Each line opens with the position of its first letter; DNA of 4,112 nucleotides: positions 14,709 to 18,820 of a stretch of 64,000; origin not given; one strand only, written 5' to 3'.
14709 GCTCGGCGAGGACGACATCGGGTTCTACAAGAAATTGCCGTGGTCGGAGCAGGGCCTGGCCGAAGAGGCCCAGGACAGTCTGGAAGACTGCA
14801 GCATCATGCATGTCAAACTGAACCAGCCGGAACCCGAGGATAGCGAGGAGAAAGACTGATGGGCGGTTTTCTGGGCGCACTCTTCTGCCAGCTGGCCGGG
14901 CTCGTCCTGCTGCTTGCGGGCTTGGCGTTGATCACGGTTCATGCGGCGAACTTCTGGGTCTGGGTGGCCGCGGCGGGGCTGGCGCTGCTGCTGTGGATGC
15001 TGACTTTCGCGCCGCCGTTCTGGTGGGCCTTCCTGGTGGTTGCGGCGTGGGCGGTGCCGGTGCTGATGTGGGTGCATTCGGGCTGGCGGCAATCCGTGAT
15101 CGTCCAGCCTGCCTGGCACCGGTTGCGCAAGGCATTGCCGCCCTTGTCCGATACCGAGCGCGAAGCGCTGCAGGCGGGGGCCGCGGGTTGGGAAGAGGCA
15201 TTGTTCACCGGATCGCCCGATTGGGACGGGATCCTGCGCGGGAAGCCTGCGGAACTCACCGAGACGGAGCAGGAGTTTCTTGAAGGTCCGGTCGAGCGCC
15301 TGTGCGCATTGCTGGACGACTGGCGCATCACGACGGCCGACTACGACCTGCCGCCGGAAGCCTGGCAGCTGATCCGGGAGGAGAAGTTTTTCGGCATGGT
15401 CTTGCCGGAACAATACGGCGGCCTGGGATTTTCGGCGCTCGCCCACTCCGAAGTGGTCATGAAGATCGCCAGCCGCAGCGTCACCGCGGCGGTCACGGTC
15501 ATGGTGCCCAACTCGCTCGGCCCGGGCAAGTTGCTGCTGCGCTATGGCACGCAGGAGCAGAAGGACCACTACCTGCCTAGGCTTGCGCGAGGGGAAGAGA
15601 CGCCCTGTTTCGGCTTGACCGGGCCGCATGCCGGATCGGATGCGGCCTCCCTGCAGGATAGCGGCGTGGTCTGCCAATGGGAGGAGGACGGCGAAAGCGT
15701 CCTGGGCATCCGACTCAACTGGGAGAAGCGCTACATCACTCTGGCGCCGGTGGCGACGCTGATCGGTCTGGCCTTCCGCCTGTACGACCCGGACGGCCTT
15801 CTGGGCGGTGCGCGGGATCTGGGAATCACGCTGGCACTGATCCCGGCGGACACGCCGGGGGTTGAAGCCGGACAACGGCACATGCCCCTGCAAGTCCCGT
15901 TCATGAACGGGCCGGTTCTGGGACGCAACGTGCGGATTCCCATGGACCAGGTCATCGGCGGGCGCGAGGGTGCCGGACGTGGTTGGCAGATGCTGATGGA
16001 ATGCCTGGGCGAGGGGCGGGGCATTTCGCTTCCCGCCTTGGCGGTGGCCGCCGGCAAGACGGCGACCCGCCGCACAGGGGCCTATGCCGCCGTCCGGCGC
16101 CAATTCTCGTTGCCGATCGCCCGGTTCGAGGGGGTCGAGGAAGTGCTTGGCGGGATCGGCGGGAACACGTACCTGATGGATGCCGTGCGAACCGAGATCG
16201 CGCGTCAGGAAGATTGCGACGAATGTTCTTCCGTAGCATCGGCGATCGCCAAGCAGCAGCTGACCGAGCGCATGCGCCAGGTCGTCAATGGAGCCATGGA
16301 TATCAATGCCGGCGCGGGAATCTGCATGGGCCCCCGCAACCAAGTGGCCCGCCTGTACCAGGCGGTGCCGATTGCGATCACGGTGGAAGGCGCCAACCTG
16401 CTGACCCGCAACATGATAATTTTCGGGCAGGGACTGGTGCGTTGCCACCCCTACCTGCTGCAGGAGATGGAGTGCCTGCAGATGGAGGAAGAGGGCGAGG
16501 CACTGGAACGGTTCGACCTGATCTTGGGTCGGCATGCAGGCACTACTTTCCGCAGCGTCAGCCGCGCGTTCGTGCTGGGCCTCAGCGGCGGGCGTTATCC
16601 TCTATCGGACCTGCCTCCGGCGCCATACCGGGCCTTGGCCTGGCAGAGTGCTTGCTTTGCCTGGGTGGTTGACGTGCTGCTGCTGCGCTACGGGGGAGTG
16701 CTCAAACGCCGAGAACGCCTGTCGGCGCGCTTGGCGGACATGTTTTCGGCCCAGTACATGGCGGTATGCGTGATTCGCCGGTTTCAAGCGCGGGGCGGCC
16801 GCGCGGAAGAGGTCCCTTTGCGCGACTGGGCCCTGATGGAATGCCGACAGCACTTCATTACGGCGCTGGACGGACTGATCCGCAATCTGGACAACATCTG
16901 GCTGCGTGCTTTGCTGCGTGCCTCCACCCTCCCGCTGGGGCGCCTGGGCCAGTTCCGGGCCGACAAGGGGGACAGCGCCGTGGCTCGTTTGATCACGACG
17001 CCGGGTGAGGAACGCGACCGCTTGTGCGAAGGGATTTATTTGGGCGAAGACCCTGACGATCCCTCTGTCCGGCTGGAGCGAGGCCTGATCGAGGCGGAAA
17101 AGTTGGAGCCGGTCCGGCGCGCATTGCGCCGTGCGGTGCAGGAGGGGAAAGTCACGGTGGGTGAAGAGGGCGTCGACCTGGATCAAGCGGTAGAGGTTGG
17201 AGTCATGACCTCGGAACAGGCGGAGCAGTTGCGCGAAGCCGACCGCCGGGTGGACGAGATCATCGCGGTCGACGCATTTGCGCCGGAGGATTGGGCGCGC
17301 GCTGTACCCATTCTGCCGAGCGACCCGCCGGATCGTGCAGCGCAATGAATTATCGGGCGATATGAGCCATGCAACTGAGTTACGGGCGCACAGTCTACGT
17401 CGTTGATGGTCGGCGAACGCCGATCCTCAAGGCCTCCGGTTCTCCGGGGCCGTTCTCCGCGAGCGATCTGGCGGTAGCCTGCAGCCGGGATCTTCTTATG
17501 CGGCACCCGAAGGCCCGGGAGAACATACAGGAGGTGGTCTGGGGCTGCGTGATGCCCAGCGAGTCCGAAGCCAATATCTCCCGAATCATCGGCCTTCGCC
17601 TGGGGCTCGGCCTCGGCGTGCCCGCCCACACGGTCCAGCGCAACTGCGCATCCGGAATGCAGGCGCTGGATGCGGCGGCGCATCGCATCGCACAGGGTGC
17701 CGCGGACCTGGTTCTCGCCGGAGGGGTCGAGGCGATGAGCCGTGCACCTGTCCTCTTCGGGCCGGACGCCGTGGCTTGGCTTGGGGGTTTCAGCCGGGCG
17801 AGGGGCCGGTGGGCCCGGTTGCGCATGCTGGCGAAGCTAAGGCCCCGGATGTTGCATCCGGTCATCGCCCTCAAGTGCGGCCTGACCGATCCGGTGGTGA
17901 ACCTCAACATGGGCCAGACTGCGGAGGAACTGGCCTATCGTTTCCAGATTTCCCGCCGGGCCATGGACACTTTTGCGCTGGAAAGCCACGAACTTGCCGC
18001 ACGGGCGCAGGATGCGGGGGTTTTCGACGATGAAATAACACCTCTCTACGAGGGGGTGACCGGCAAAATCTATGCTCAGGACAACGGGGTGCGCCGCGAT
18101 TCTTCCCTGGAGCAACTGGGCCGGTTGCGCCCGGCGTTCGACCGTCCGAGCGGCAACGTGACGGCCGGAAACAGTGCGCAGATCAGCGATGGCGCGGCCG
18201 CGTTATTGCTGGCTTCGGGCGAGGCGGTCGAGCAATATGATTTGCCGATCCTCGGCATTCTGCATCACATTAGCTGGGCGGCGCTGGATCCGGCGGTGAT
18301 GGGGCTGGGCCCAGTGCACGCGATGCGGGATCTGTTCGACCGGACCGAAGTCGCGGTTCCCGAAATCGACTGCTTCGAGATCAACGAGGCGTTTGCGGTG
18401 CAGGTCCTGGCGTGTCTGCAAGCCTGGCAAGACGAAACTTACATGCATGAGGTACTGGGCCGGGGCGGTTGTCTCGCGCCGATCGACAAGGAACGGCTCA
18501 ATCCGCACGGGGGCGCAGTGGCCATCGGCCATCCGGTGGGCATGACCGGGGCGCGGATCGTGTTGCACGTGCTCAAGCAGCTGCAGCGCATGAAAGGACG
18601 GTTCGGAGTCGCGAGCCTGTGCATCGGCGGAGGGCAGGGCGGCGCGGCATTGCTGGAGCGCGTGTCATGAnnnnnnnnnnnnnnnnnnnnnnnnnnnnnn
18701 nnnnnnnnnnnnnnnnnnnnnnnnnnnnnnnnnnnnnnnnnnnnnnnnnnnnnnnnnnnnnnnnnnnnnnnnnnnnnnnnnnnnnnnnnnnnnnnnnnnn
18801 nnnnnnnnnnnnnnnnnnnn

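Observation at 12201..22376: Seven-gene operon coupling an unknown protein, a 2OG-Fe(II) oxygenase and a YiiX-like permuted-papain hydrolase to a complete fadE-fadI-fadJ-fadD beta-oxidation set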

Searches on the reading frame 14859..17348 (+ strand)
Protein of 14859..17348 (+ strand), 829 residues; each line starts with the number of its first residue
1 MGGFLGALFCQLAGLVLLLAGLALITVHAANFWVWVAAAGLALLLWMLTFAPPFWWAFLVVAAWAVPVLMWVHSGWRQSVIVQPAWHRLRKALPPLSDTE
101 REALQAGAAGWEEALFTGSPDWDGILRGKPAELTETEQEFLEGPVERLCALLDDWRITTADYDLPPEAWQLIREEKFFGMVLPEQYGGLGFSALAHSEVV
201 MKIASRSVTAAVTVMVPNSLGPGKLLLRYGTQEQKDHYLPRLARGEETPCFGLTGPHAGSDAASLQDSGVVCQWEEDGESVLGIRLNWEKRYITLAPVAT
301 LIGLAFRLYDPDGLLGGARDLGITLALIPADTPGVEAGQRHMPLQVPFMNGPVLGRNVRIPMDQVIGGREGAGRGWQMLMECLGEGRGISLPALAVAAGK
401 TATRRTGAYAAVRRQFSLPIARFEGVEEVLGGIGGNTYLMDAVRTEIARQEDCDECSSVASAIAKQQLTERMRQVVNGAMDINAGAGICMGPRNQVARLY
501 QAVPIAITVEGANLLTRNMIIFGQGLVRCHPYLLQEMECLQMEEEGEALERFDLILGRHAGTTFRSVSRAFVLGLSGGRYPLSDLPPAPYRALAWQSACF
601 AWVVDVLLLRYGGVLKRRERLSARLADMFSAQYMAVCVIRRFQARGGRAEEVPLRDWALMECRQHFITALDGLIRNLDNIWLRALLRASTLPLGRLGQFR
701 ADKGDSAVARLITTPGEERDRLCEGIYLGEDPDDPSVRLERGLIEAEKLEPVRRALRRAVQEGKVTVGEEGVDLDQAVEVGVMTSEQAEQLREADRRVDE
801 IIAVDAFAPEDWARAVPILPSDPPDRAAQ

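Call 3: search_protein_families(library=pfam, proteins=[window:14859-17348:+], max_evalue=0.01)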
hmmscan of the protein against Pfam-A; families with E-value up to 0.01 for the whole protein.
window:14859-17348:+ (829 aa): 4 families
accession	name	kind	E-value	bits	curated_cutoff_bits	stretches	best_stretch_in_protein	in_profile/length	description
PF09317.16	ACDH_C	-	3.8e-74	250.3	25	1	527-807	1-284/284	Acyl-CoA dehydrogenase, C-terminal, bacterial type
PF02771.21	Acyl-CoA_dh_N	-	3.8e-19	69.6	22.9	1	152-246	23-113/113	Acyl-CoA dehydrogenase, N-terminal domain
PF00441.29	Acyl-CoA_dh_1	-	5e-12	46.6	22.4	1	373-520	1-145/150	Acyl-CoA dehydrogenase, C-terminal domain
PF02770.24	Acyl-CoA_dh_M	-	3e-10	40.6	33.3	1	250-341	1-79/97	Acyl-CoA dehydrogenase, middle domain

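Call 5: search_protein_families(library=ncbifam, proteins=[window:14859-17348:+], max_evalue=0.01)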
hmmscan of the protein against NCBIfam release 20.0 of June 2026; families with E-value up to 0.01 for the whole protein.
window:14859-17348:+ (829 aa): 19 families
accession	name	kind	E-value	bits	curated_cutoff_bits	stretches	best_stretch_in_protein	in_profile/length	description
NF007000.1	PRK09463.1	subfamily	6.9e-291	966.9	600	1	91-811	1-724/726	acyl-CoA dehydrogenase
NF009586.0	PRK13026.1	subfamily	4.9e-285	947.7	608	1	60-810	5-759/777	acyl-CoA dehydrogenase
NF038187.1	FadE_coli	exception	4.4e-253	842.1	1300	1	24-813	10-800/816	acyl-CoA dehydrogenase FadE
NF042972.1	AcrlCoAredClosAcrC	equivalog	4.9e-32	111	640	1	162-489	35-343/378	acryloyl-CoA reductase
NF042439.1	SulpropCoADesulf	equivalog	7.4e-27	94.1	600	1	168-489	29-337/379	3-sulfinopropanoyl-CoA desulfinase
NF045652.1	ProlPCPDhRedW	equivalog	2.3e-25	89.2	650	1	168-520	36-369/376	L-prolyl-[peptidyl-carrier protein] dehydrogenase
NF058590.1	AcCoDHFadEBacil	equivalog_domain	6.6e-23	81.1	600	1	173-449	63-318/586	acyl-CoA dehydrogenase FadE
NF045552.1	GlutCoADH_Des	equivalog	2.7e-22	79.5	470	1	148-522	24-377/387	glutaryl-CoA dehydrogenase Acd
NF052270.1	Staph_DH_FadE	equivalog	3.3e-20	72.2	600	2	395-515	268-384/400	acyl-CoA dehydrogenase FadE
TIGR03207.1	cyc_hxne_CoA_dh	equivalog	9.3e-18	64.1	575.35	1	174-431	43-281/372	cyclohexanecarboxyl-CoA dehydrogenase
NF053553.1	prodigi_MBC_PigA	equivalog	4.1e-16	59.1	500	1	159-520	32-375/381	prodigiosin MBC biosynthesis dehydrogenase PigA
NF008997.0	PRK12341.1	equivalog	6e-14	51.9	537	1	161-503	35-355/382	acyl-CoA dehydrogenase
NF043006.1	CyhCrbnylCoADH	equivalog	3.5e-12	46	650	1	164-520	36-371/380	cyclohexane-1-carbonyl-CoA dehydrogenase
NF002885.1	PRK03354.1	equivalog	1.1e-11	44.4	540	2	177-267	51-137/378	crotonobetainyl-CoA dehydrogenase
TIGR03204.1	pimC_large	equivalog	1e-09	37.8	623.85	1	169-387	45-244/395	pimeloyl-CoA dehydrogenase large subunit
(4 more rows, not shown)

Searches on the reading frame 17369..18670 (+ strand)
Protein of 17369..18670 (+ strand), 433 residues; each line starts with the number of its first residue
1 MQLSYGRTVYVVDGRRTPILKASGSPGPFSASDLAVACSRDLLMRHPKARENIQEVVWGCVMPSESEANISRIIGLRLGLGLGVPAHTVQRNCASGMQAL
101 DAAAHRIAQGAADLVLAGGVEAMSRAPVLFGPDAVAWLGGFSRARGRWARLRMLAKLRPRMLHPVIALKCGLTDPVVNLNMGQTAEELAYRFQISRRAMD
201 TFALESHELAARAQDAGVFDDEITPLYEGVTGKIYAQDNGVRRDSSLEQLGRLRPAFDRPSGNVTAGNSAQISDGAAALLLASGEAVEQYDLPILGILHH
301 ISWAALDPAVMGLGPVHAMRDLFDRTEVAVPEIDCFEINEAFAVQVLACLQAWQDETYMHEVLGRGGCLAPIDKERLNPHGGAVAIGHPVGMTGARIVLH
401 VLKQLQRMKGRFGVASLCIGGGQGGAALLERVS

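Call 3: search_protein_families(library=pfam, proteins=[window:17369-18670:+], max_evalue=0.01)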
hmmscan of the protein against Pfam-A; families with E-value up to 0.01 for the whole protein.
window:17369-18670:+ (433 aa): 4 families
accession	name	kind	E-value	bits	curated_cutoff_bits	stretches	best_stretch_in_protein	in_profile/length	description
PF00108.29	Thiolase_N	-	1.2e-64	218.6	26.4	1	9-283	1-258/260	Thiolase, N-terminal domain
PF02803.24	Thiolase_C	-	3.3e-38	130.5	27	1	294-431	3-123/123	Thiolase, C-terminal domain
PF00109.32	ketoacyl-synt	-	1.1e-08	35.5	20.8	1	66-125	149-206/252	Beta-ketoacyl synthase, N-terminal domain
PF08545.16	ACP_syn_III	-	0.0032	17.8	24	0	89-125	3-39/80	3-Oxoacyl-[acyl-carrier-protein (ACP)] synthase III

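Call 5: search_protein_families(library=ncbifam, proteins=[window:17369-18670:+], max_evalue=0.01)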
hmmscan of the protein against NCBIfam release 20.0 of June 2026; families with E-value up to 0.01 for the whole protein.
window:17369-18670:+ (433 aa): 52 families (the best 25 are shown)
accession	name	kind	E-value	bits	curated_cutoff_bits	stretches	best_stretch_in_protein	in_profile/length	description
NF006030.0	PRK08170.1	equivalog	8.9e-185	614.5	593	1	6-432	9-433/434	acetyl-CoA C-acetyltransferase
TIGR01930.1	AcCoA-C-Actrans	subfamily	2e-126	422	240.55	1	11-430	1-385/385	acetyl-CoA C-acyltransferase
NF006516.0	PRK08963.1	equivalog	2.9e-95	319.6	560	1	6-431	12-435/436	acetyl-CoA C-acyltransferase FadI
NF006740.0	PRK09268.1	equivalog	2.1e-90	303.8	539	1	6-431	10-431/431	acetyl-CoA C-acetyltransferase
TIGR02430.1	pcaF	equivalog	1.8e-89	300.6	597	1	7-432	1-400/400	3-oxoadipyl-CoA thiolase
NF004853.0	PRK06205.1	subfamily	3.4e-89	299.7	551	1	8-432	3-403/404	acetyl-CoA C-acetyltransferase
NF006551.0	PRK09050.1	subfamily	4e-89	299.5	605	1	8-432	3-401/401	3-oxoadipyl-CoA thiolase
NF006552.0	PRK09051.1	subfamily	1.3e-88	297.9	565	1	7-432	4-395/395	beta-ketothiolase BktB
NF006553.0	PRK09052.1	equivalog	1.9e-83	280.7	567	2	178-432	151-399/399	acetyl-CoA C-acyltransferase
NF006510.0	PRK08947.1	equivalog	3e-83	279.9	519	2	180-432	146-387/387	acetyl-CoA C-acyltransferase FadA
NF005033.0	PRK06445.1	equivalog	3.8e-83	279.8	511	2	177-432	156-395/395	acetyl-CoA C-acetyltransferase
NF005890.0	PRK07851.1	equivalog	1.4e-81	274.5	580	1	11-433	6-406/406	acetyl-CoA C-acetyltransferase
NF042999.1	bketothiol_BktB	equivalog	6.5e-81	272.6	725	1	7-432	3-394/394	beta-ketothiolase BktB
NF005805.0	PRK07661.1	equivalog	5e-80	269.3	633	2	174-431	140-390/391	acetyl-CoA C-acetyltransferase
NF006001.0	PRK08131.1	equivalog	4.5e-78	262.9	622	1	9-432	4-400/401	3-oxoadipyl-CoA thiolase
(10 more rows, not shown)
